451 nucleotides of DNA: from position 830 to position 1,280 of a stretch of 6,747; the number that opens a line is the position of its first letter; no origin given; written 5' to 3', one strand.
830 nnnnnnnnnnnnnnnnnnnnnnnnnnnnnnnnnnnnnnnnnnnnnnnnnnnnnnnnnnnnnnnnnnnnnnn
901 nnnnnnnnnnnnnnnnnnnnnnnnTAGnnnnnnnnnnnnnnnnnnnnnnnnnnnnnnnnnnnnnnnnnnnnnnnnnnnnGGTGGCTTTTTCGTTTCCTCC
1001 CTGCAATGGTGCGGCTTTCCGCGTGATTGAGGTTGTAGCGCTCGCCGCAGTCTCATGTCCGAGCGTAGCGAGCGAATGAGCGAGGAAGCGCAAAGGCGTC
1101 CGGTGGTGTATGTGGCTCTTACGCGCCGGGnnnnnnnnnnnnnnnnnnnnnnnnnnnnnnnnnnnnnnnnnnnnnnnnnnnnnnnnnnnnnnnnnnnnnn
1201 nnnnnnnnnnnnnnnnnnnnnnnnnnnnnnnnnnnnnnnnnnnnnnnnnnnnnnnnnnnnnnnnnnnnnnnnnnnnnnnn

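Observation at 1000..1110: ColE1/pMB1-like sequence block beside the ColE2 origin, possibly a single-strand initiation site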

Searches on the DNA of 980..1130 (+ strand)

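Call 3: search_dna_similar(query=window:980-1130:+, collection=plasmids, mode=distant, max_rows=40, rows=spread, max_evalue=0.001)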
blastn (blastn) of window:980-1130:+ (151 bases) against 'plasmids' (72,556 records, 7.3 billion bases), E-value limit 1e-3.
The search stops at 5000 records and this limit was reached: more records match than are counted here, and every count below describes the 5000 best-scoring records only.
Records with a match: at least 5000; places in all: 5336; records where one place covers at least 80% of the query: 109.
Best place of each record, by identity: >=99% 6; 95-99% 1; 90-95% 440; 80-90% 3975; 60-80% 578.
By first word of the organism name: Klebsiella 2088; Escherichia 1938; Salmonella 372; Enterobacter 205; Shigella 186; Citrobacter 91; Serratia 47; Raoultella 23; uncultured 8; Pantoea 6; and 20 more.
By predicted mobility (MOB-suite, as given by PLSDB): mobilizable 3775; conjugative 662; non-mobilizable 563.
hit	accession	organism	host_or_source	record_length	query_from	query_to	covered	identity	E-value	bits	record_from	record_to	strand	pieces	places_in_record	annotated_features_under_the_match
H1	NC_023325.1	Escherichia coli ACN001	-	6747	1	151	100%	100.0%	4e-71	273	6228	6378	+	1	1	none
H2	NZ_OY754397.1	Escherichia coli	broiler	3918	1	110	73%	88.2%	6e-31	141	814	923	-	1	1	none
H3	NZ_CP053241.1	Escherichia coli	Homo sapiens,whole organism,rectal swab ...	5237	1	110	73%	85.5%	4e-27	127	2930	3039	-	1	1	none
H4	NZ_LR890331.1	Escherichia coli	Homo sapiens,swab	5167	20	110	60%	94.5%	2e-31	142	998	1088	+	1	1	none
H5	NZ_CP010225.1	Escherichia coli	mouse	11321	15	110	64%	88.5%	4e-26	124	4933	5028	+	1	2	none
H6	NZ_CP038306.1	Escherichia coli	cattle,cattle feces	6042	45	145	67%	75.2%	8e-10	71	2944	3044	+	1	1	none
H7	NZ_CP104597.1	Escherichia coli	Homo sapiens,blood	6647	56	145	60%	77.8%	7e-11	73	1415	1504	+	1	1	none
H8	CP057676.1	Escherichia coli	culture,Pooled sheep faecal samples ...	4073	56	145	60%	76.7%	3e-9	69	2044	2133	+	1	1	none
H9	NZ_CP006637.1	Escherichia coli PCN061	-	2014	45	127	55%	79.5%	8e-10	71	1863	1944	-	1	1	none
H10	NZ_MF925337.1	Edwardsiella tarda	Lates calcarifer,Diagnostic case ...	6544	42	114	48%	82.4%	8e-10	70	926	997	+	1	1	none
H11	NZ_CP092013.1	Salmonella enterica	Homo sapiens,whole organism,feces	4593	45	114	46%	80.0%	4e-8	64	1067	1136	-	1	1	none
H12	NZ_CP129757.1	Klebsiella variicola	Homo sapiens,whole organism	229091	58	124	44%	81.9%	4e-8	65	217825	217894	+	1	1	none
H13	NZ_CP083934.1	Klebsiella pneumoniae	Homo sapiens,blood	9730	50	114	43%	81.8%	1e-7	63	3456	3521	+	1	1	none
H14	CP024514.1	Klebsiella pneumoniae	Homo sapiens,rectal swab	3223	49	111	42%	82.8%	1e-7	64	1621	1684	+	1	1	none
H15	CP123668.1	Salmonella enterica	animal-swine-market swine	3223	49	111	42%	82.8%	1e-7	64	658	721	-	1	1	none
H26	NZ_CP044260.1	Klebsiella pneumoniae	Homo sapiens,urine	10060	58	114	38%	87.9%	8e-10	71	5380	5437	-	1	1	none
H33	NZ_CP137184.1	Citrobacter freundii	Homo sapiens,urine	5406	60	114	36%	90.9%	6e-12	78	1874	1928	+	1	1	none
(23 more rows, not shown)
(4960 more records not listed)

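Call 6: get_annotated_region(hit=H33, flank=3000)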
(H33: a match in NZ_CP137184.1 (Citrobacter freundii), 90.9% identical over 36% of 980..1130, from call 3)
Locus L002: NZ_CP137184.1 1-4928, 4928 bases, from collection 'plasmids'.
description: Citrobacter freundii strain F1917 plasmid pF1917-7, complete sequence
organism: Citrobacter freundii (NCBI taxid 546)
taxonomy: Bacteria; Pseudomonadota; Gammaproteobacteria; Enterobacterales; Enterobacteriaceae; Citrobacter; Citrobacter freundii
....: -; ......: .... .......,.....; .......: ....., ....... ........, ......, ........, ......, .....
typing (MOB-suite, as given by PLSDB): non-mobilizable
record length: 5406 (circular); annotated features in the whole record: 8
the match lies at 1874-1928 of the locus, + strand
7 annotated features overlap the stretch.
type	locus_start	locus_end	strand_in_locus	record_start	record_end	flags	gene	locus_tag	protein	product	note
CDS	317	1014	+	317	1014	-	-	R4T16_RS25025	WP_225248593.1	IS1-like element IS1B family transposase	GO:0006313 - DNA transposition [Evidence IEA]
CDS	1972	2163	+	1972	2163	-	-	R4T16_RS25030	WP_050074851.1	Rop family plasmid primer RNA-binding protein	-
CDS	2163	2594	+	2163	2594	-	-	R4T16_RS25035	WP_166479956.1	excisionase family DNA-binding protein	-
CDS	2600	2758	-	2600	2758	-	-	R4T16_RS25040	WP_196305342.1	hypothetical protein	-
CDS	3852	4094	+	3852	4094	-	-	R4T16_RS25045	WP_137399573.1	type II toxin-antitoxin system RelB/DinJ family antitoxin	-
CDS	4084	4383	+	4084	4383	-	-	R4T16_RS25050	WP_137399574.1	type II toxin-antitoxin system RelE/ParE family toxin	GO:0030541 - plasmid partitioning [Evidence IEA]; GO:0051290 - protein heterotetramerization [Evidence IEA]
CDS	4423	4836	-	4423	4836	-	-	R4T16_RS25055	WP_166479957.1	hypothetical protein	-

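Call 7: get_annotated_region(hit=H26, flank=3000)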
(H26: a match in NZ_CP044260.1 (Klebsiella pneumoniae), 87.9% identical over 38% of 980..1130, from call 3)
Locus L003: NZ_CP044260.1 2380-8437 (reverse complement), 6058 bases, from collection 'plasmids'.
description: Klebsiella pneumoniae strain KP65 plasmid p3, complete sequence
organism: Klebsiella pneumoniae (NCBI taxid 573)
taxonomy: Bacteria; Pseudomonadota; Gammaproteobacteria; Enterobacterales; Enterobacteriaceae; Klebsiella; Klebsiella pneumoniae
host: -; source: Homo sapiens,urine; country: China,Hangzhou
typing (MOB-suite, as given by PLSDB): mobilizable; replicon ColRNAI_rep_cluster_1857; relaxase MOBC
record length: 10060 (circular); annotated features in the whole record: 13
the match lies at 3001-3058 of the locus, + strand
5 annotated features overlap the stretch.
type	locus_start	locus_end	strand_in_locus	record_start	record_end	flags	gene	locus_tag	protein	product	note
CDS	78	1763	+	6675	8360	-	-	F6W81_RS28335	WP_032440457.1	colicin-like bacteriocin tRNase domain-containing protein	-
CDS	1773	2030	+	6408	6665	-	-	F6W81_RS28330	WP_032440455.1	colicin E3-like toxin immunity protein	GO:0030153 - bacteriocin immunity [Evidence IEA]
CDS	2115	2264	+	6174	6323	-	-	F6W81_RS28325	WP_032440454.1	colicin release lysis protein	GO:0019835 - cytolysis [Evidence IEA]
CDS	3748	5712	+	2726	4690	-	-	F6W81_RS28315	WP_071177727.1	TraM recognition domain-containing protein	-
CDS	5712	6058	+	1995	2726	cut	mobC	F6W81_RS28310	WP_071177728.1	MobC family replication-relaxation protein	-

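Call 29: get_annotated_region(hit=H2, flank=4000)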
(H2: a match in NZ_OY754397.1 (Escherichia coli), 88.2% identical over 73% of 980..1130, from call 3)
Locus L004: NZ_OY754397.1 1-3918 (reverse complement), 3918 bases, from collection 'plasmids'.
description: Escherichia coli isolate F719 plasmid pF719-5, complete sequence
organism: Escherichia coli (NCBI taxid 562)
taxonomy: Bacteria; Pseudomonadota; Gammaproteobacteria; Enterobacterales; Enterobacteriaceae; Escherichia; Escherichia coli
host: -; source: broiler; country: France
typing (MOB-suite, as given by PLSDB): mobilizable; replicon Col156; relaxase MOBQ
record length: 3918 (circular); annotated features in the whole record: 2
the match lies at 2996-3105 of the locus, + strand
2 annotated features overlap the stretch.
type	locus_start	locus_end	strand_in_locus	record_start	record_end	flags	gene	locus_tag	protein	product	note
CDS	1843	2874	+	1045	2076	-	-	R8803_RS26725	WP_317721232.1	replication initiation protein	-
CDS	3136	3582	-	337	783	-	-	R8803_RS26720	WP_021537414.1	conjugal transfer protein TraD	-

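Call 30: get_annotated_region(hit=H3, flank=5300)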
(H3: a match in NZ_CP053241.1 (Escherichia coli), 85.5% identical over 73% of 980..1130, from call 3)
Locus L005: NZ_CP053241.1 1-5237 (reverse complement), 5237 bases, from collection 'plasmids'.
description: Escherichia coli strain SCU-106 plasmid pSCU-106-7, complete sequence
organism: Escherichia coli (NCBI taxid 562)
taxonomy: Bacteria; Pseudomonadota; Gammaproteobacteria; Enterobacterales; Enterobacteriaceae; Escherichia; Escherichia coli
host: -; source: Homo sapiens,whole organism,rectal swab from healthy college student; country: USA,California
typing (MOB-suite, as given by PLSDB): mobilizable; replicon Col156; relaxase MOBQ
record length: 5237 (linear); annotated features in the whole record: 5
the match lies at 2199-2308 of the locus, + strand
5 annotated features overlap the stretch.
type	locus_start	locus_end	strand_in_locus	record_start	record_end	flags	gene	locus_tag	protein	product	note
CDS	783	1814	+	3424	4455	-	-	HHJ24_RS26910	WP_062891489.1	replication initiation protein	-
CDS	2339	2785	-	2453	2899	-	-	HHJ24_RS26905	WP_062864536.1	conjugal transfer protein TraD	-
CDS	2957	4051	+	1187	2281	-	-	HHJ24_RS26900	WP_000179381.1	MobA/MobL family protein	-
CDS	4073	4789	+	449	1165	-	-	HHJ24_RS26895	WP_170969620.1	hypothetical protein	-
CDS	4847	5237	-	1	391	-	-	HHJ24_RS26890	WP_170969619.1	LysE family transporter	GO:0006865 - amino acid transport [Evidence IEA]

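Call 31: get_annotated_region(hit=H4, flank=5200)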
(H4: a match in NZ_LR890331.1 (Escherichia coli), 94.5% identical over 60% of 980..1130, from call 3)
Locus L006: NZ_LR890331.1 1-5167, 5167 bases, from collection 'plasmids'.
description: Escherichia coli strain MINF_1A isolate MINF_1A plasmid 6, complete sequence
organism: Escherichia coli (NCBI taxid 562)
taxonomy: Bacteria; Pseudomonadota; Gammaproteobacteria; Enterobacterales; Enterobacteriaceae; Escherichia; Escherichia coli
host: -; source: Homo sapiens,swab; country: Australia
typing (MOB-suite, as given by PLSDB): mobilizable; replicon Col156; relaxase MOBQ
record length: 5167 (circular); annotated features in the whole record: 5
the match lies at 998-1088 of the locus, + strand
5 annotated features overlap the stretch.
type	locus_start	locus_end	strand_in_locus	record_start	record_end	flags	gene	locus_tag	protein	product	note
CDS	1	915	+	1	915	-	-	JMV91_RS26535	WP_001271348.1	replication initiation protein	-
CDS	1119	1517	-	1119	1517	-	-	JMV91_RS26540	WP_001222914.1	hypothetical protein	-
CDS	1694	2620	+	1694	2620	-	-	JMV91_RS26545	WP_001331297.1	MobA/MobL family protein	-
CDS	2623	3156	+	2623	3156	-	-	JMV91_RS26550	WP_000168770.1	hypothetical protein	-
CDS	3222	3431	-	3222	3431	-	-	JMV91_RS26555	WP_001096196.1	hypothetical protein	-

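Call 32: get_annotated_region(hit=H5, flank=6500)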
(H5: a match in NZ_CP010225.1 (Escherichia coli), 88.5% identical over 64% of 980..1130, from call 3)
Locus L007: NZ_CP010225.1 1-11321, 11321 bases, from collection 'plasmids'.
description: Escherichia coli strain M19 plasmid D, complete sequence
organism: Escherichia coli (NCBI taxid 562)
taxonomy: Bacteria; Pseudomonadota; Gammaproteobacteria; Enterobacterales; Enterobacteriaceae; Escherichia; Escherichia coli
host: -; source: mouse; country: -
typing (MOB-suite, as given by PLSDB): mobilizable; replicon rep_cluster_2131; relaxase MOBQ
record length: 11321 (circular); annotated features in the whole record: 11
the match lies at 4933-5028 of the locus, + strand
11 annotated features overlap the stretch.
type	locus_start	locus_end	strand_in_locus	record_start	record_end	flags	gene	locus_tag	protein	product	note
CDS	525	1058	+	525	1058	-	-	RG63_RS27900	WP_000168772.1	hypothetical protein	-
CDS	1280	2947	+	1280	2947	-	-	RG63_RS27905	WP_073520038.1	colicin-like bacteriocin tRNase domain-containing protein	-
CDS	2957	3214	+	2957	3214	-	-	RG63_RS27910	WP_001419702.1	cloacin immunity family protein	-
CDS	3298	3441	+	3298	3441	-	-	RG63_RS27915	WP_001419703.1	colicin release lysis protein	GO:0019835 - cytolysis [Evidence IEA]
CDS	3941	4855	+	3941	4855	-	-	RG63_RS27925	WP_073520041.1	replication initiation protein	-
CDS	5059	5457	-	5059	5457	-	-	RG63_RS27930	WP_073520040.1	hypothetical protein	-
CDS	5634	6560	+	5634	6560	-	-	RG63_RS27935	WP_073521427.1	MobA/MobL family protein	-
CDS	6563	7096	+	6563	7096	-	-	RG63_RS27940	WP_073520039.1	hypothetical protein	-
CDS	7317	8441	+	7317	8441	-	-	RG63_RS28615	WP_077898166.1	colicin-like pore-forming protein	GO:0019835 - cytolysis [Evidence IEA]; GO:0050829 - defense response to Gram-negative bacterium [Evidence IEA]; ...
CDS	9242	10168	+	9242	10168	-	-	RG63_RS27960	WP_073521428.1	replication initiation protein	-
CDS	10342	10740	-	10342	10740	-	-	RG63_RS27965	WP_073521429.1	hypothetical protein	-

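Call 61: build_rna_model(alignment_id=A2, structure=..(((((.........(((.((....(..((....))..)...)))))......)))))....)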
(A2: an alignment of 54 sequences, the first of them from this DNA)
Model R1 built from alignment A2 (54 sequences, 63 columns); structure: as given.
model positions 60; base pairs 13; branch points 0; effective number of sequences 2.75; information 0.931 bits per position. Calibrated on 0.2 Mb of random sequence (short: E-values are rough).
structure used (alignment columns):
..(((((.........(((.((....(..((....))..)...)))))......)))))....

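Call 64: search_rna_families(sources=[L120, L124, L127, L129, L137, L138, L139, L054, L061, L062, L066, L051, L083, L078, L081, L053, L092, L100, L012, L090], threshold=gathering)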
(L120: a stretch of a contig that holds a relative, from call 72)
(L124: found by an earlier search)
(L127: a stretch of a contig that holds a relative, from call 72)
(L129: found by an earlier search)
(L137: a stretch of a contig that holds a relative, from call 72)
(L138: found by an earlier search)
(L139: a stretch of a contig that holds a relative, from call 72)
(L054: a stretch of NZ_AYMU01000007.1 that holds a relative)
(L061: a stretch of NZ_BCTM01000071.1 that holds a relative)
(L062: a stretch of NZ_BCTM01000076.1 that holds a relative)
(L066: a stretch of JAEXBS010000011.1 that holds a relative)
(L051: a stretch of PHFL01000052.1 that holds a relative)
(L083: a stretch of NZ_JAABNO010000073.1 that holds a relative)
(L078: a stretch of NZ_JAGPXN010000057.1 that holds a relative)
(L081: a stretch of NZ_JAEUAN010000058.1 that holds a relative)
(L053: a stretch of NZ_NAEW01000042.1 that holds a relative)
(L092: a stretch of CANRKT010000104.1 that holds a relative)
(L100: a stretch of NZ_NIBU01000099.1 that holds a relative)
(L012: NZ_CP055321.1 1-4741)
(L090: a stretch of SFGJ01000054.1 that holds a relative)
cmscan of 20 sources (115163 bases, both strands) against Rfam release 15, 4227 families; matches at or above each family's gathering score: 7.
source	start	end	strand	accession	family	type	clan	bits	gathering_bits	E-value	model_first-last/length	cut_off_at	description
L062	84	184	+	RF00106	RNAI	Gene; antisense;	-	93.2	47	7.6e-16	1-102/102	no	RNAI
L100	464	567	+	RF00106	RNAI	Gene; antisense;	-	77.9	47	2.5e-12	1-102/102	no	RNAI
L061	3495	3600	-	RF00106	RNAI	Gene; antisense;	-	65.7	47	1.6e-09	1-102/102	no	RNAI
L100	7543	7628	-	RF01695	C4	Gene; antisense;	CL00128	64.8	45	5e-10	1-87/87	no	C4 antisense RNA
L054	12205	12266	+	RF01734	Fluoride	Cis-reg; riboswitch;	-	50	34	1.3e-10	1-64/64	no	Fluoride riboswitch aptamer (crcB RNA motif)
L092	3994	4110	+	RF01089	PK-repBA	Cis-reg;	-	45.9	45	1.2e-06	1-124/124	no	Pseudoknot of the regulatory region of the repBA gene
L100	6489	6605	-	RF01089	PK-repBA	Cis-reg;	-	45.4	45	1.6e-06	1-124/124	no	Pseudoknot of the regulatory region of the repBA gene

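Call 72: search_with_rna_model(model_id=R1, sources=[L018, L019, L098, L120, L139, L066, L012, L053, L092, L100, L025, L085, L021, L127, L137], max_evalue=0.01)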
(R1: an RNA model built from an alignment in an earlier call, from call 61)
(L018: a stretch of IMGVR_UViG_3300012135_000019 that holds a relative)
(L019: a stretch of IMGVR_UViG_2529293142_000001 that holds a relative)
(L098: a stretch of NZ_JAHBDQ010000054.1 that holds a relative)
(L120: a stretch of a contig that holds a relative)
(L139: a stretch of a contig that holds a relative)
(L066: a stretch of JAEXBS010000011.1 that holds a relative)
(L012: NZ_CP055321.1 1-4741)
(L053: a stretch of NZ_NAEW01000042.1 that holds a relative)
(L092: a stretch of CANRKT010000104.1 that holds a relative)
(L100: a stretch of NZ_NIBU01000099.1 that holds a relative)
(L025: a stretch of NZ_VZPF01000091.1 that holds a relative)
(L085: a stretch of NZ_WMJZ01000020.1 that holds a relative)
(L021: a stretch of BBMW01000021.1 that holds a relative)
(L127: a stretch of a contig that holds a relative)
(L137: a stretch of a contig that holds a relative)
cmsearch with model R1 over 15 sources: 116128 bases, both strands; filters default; matches with E-value up to 0.01: 17.
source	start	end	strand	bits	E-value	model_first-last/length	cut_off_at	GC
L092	5136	5195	+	81.9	1.4e-17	1-60/60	no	0.62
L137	1878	1937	-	81.8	1.5e-17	1-60/60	no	0.65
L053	493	553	-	81.7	1.6e-17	1-60/60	no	0.64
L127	2698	2757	-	80.1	3.9e-17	1-60/60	no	0.68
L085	2914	2973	-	80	4.1e-17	1-60/60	no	0.6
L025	6645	6704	+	79.5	5.5e-17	1-60/60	no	0.67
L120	3706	3765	+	79.2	6.6e-17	1-60/60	no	0.62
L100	5418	5477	-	78.5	9.7e-17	1-60/60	no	0.65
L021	2580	2640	+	78.5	9.8e-17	1-60/60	no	0.62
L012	3309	3368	+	78.3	1.1e-16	1-60/60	no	0.58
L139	4733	4792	-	77.8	1.4e-16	1-60/60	no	0.63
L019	2312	2372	-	75.9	4.2e-16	1-60/60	no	0.69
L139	5747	5806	+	74.3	1e-15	1-60/60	no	0.62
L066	8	69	+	72.6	2.6e-15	1-60/60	no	0.68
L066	5682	5743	+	72.6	2.6e-15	1-60/60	no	0.68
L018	9213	9272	-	72.6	2.7e-15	1-60/60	no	0.58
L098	2671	2732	-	71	6.8e-15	1-60/60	no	0.71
